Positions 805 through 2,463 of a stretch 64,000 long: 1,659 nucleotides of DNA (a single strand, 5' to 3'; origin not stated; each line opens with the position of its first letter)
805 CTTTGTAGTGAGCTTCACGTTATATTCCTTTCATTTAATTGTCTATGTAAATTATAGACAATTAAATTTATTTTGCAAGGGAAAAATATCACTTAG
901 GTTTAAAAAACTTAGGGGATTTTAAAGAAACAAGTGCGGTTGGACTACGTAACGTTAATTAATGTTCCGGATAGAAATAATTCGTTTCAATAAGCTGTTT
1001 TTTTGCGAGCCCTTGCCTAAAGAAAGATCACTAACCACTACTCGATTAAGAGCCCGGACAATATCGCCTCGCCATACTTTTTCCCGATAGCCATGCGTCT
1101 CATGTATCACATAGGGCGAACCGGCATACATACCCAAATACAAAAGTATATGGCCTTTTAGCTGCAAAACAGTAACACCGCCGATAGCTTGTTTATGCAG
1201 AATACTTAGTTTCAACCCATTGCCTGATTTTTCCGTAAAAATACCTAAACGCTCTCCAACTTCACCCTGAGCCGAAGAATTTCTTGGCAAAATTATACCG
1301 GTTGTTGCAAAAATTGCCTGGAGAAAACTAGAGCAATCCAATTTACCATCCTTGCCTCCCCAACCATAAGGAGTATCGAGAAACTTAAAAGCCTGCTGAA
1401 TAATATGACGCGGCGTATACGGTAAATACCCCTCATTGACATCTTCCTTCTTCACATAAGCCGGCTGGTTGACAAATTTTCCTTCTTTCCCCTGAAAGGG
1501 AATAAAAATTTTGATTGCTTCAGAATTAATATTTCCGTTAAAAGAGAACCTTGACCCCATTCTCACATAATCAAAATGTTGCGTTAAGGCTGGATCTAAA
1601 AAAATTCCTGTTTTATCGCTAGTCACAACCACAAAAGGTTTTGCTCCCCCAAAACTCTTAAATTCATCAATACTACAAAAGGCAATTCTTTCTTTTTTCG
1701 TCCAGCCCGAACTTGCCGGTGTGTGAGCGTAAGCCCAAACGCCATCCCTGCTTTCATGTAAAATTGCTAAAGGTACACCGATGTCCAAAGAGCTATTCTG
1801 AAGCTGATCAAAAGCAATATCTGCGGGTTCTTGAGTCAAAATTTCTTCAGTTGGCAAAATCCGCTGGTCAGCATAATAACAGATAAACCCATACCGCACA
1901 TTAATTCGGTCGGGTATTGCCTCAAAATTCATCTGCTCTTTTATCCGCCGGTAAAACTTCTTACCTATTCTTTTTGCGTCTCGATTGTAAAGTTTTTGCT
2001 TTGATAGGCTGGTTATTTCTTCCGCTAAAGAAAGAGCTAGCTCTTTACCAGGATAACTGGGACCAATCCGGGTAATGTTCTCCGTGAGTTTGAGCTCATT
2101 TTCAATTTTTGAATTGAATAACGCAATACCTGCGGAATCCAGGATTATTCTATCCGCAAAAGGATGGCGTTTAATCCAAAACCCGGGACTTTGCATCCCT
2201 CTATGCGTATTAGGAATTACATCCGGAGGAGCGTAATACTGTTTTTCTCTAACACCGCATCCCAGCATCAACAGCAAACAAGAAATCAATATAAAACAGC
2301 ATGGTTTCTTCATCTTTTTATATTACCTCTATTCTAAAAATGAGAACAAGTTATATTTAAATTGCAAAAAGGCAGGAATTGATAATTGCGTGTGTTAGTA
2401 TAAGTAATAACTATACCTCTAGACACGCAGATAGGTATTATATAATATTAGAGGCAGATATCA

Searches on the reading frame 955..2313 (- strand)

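Call 44: search_protein_families(library=pfam, proteins=[window:955-2313:-], max_evalue=0.0001)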
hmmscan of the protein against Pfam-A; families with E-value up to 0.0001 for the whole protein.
window:955-2313:- (452 aa): 2 families
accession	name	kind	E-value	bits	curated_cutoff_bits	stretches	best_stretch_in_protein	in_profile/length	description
PF12913.13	SH3_6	-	1.8e-13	50.2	27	1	164-204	11-51/53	SH3 domain (SH3b1 type)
PF00877.26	NLPC_P60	-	1.7e-09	38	23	1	314-406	2-81/105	NlpC/P60 family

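Call 45: search_protein_families(library=padloc, proteins=[window:955-2313:-], max_evalue=0.0001)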
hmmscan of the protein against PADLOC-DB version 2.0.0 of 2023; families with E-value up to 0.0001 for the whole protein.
window:955-2313:- (452 aa): 0 families
